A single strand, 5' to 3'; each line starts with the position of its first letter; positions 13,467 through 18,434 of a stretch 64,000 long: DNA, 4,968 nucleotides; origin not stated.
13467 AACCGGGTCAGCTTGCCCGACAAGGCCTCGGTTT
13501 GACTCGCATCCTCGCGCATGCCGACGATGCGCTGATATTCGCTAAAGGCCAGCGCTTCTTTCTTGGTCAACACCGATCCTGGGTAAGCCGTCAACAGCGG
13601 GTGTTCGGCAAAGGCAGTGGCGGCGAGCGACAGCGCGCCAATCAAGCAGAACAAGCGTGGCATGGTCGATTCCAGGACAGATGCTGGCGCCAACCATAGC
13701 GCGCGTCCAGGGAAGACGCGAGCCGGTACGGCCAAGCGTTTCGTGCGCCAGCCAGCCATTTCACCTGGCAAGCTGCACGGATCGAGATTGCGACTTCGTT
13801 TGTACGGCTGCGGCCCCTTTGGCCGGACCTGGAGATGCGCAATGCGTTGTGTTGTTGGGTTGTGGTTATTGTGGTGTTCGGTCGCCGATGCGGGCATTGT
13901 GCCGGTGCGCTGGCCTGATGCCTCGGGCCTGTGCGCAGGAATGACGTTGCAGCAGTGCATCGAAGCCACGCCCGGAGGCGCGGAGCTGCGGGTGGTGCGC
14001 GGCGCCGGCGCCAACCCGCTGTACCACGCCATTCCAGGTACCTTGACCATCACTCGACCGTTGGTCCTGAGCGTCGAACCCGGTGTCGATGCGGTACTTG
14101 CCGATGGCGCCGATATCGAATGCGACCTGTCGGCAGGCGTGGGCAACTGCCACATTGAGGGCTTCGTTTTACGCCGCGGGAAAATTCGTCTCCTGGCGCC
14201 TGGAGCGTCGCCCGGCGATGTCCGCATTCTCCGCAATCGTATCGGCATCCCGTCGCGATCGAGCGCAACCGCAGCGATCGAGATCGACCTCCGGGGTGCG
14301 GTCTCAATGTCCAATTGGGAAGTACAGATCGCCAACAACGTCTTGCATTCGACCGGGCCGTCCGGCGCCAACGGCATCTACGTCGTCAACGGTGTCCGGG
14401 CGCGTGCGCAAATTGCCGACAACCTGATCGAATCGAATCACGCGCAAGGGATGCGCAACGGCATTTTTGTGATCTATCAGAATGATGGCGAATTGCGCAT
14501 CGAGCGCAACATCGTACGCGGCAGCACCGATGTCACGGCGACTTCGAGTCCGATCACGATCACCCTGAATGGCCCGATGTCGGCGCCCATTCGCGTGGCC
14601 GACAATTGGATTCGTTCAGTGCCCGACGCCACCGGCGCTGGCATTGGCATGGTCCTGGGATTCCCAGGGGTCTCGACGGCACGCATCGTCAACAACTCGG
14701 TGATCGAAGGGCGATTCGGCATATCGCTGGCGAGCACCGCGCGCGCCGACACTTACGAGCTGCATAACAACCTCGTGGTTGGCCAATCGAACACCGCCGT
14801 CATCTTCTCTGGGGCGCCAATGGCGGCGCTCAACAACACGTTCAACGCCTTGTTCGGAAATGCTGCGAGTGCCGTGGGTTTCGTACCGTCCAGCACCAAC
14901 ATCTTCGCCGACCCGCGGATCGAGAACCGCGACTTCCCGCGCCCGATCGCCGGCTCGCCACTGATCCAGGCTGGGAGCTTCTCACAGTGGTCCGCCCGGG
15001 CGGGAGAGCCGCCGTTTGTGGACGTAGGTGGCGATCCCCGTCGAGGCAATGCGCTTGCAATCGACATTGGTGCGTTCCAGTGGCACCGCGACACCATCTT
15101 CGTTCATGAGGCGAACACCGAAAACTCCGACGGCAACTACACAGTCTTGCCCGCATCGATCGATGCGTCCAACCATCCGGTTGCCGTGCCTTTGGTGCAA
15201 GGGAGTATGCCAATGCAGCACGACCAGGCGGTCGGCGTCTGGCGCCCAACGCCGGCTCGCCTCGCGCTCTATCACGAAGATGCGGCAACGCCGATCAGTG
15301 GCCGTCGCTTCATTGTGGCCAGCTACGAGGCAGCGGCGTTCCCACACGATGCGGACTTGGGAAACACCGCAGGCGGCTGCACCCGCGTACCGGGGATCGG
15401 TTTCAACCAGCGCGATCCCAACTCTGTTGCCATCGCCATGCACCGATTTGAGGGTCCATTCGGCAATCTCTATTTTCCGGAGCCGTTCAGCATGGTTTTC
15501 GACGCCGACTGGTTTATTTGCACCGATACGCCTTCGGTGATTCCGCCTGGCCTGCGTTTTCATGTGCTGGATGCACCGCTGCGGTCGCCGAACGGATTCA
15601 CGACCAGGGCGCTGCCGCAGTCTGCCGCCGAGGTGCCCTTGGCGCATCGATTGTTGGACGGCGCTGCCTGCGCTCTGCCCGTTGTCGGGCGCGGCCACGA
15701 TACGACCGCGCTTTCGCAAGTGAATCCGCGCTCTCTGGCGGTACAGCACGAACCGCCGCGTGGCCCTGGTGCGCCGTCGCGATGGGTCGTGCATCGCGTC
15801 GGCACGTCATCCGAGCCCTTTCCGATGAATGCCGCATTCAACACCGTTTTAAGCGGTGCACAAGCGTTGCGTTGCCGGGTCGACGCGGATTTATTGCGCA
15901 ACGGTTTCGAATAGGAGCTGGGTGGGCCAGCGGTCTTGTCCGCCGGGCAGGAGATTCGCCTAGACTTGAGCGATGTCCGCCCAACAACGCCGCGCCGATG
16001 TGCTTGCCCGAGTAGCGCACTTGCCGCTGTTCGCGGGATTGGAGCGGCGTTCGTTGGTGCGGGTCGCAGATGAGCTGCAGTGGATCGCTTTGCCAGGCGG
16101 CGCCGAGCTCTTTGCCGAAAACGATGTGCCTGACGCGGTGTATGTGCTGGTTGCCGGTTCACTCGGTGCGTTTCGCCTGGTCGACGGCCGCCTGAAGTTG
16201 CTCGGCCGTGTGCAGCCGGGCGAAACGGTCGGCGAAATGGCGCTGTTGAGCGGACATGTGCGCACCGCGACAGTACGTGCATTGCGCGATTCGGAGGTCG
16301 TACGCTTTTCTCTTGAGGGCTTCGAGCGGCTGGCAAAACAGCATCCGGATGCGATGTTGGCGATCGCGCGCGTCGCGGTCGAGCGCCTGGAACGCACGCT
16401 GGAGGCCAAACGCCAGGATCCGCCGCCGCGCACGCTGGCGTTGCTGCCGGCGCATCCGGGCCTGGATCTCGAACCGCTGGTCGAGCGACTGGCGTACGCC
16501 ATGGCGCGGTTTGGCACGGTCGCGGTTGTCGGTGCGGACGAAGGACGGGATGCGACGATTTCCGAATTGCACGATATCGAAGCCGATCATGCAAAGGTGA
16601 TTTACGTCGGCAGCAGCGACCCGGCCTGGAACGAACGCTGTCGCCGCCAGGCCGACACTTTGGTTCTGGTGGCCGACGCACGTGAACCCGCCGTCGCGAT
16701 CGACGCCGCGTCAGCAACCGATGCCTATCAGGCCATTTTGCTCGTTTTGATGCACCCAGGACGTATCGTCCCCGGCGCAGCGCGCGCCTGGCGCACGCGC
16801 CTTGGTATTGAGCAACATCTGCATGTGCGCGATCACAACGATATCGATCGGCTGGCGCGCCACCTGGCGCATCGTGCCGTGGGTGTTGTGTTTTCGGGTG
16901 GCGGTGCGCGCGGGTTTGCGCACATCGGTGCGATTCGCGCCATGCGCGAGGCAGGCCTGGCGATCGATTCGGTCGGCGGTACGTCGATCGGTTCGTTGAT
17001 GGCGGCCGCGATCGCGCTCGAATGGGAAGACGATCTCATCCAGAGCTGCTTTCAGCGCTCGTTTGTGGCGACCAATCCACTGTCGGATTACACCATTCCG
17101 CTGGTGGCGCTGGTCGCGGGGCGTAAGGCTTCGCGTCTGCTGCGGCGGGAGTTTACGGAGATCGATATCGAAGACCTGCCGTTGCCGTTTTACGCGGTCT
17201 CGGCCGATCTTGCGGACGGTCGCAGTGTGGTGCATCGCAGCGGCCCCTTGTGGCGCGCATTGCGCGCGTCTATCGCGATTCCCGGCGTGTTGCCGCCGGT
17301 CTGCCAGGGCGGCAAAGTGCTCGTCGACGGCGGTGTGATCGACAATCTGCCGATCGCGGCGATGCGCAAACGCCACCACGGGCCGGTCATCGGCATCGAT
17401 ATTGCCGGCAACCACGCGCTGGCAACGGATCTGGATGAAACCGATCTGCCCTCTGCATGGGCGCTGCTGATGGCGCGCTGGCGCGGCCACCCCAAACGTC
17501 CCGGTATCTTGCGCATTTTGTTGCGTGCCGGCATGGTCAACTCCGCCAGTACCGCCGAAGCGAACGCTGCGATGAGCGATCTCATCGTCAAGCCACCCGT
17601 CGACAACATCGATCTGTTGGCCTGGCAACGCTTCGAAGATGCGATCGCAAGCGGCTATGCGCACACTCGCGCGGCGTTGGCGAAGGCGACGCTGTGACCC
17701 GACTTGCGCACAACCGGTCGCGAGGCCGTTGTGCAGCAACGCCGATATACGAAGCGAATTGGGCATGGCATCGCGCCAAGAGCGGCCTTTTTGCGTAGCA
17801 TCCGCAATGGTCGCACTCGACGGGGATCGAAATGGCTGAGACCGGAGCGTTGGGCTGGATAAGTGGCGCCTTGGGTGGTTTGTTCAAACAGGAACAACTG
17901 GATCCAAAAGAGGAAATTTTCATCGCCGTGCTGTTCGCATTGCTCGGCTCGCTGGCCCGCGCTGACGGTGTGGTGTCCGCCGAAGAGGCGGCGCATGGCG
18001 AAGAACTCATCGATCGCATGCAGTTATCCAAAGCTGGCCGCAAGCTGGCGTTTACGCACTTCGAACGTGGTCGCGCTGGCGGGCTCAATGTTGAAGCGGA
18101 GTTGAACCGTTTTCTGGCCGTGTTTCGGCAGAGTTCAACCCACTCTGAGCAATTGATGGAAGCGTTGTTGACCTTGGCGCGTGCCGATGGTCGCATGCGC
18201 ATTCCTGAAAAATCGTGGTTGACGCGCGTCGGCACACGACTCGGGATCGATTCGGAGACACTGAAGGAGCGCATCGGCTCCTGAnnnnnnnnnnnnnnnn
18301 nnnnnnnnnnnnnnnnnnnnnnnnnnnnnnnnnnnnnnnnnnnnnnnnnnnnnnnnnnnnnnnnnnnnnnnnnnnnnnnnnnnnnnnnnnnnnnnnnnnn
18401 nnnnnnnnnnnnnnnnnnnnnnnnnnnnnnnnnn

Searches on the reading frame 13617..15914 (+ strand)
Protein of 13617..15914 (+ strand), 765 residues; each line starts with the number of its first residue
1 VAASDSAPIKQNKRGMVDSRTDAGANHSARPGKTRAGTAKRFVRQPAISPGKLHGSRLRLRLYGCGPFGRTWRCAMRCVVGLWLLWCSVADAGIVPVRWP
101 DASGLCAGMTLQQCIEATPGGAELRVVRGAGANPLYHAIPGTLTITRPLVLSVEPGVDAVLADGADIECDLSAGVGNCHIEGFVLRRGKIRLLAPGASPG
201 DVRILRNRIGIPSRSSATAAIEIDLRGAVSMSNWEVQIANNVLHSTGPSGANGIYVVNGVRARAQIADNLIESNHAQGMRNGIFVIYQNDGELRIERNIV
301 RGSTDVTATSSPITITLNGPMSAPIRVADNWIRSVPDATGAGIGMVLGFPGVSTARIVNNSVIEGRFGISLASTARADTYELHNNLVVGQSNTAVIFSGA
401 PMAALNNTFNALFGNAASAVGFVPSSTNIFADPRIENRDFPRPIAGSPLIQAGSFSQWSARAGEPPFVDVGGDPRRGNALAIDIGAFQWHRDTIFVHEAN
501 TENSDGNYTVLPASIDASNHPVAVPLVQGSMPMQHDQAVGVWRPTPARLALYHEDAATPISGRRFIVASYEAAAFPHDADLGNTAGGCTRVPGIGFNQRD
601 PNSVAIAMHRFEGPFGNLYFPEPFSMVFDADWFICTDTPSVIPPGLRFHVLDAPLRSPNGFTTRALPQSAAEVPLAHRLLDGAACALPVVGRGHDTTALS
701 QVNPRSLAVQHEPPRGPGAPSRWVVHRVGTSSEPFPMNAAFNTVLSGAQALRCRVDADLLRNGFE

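Call 51: search_protein_families(library=pfam, proteins=[window:13617-15914:+], max_evalue=0.001)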
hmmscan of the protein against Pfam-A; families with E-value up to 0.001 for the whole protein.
window:13617-15914:+ (765 aa): 3 families
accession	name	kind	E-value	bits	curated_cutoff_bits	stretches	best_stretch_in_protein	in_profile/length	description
PF24249.1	DUF7452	-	1.6e-08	35.3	28.2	0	545-651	7-117/118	Domain of unknown function (DUF7452)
PF05048.19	NosD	-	1.2e-06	28.6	23.6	1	230-316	43-119/212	Periplasmic copper-binding protein (NosD)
PF13229.12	Beta_helix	-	6.4e-06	26.3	25.9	1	236-409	34-158/158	Right handed beta helix region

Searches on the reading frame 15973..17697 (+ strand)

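Call 51: search_protein_families(library=pfam, proteins=[window:15973-17697:+], max_evalue=0.001)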
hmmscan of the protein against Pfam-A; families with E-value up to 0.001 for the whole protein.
window:15973-17697:+ (574 aa): 3 families
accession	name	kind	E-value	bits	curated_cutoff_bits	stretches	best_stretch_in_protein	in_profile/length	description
PF01734.28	Patatin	-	5.5e-29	102.2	27.7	1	305-463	1-189/191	Patatin-like phospholipase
PF00027.35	cNMP_binding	-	1.5e-19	70.2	27.5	1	40-124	4-89/89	Cyclic nucleotide-binding domain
PF24179.1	NTE_Ploop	-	4.1e-09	37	27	1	199-290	63-161/223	Neuropathy Target Esterase family P-loop like domain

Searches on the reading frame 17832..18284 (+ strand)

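Call 51: search_protein_families(library=pfam, proteins=[window:17832-18284:+], max_evalue=0.001)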
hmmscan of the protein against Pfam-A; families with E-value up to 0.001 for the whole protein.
window:17832-18284:+ (150 aa): 2 families
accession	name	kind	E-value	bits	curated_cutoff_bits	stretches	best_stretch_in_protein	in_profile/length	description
PF05099.18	TerB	-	8.9e-14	52.2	24.4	1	34-144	4-113/118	Tellurite resistance protein TerB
PF04391.17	DUF533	-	3.8e-05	23.8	29.6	0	100-143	65-108/178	Protein of unknown function (DUF533)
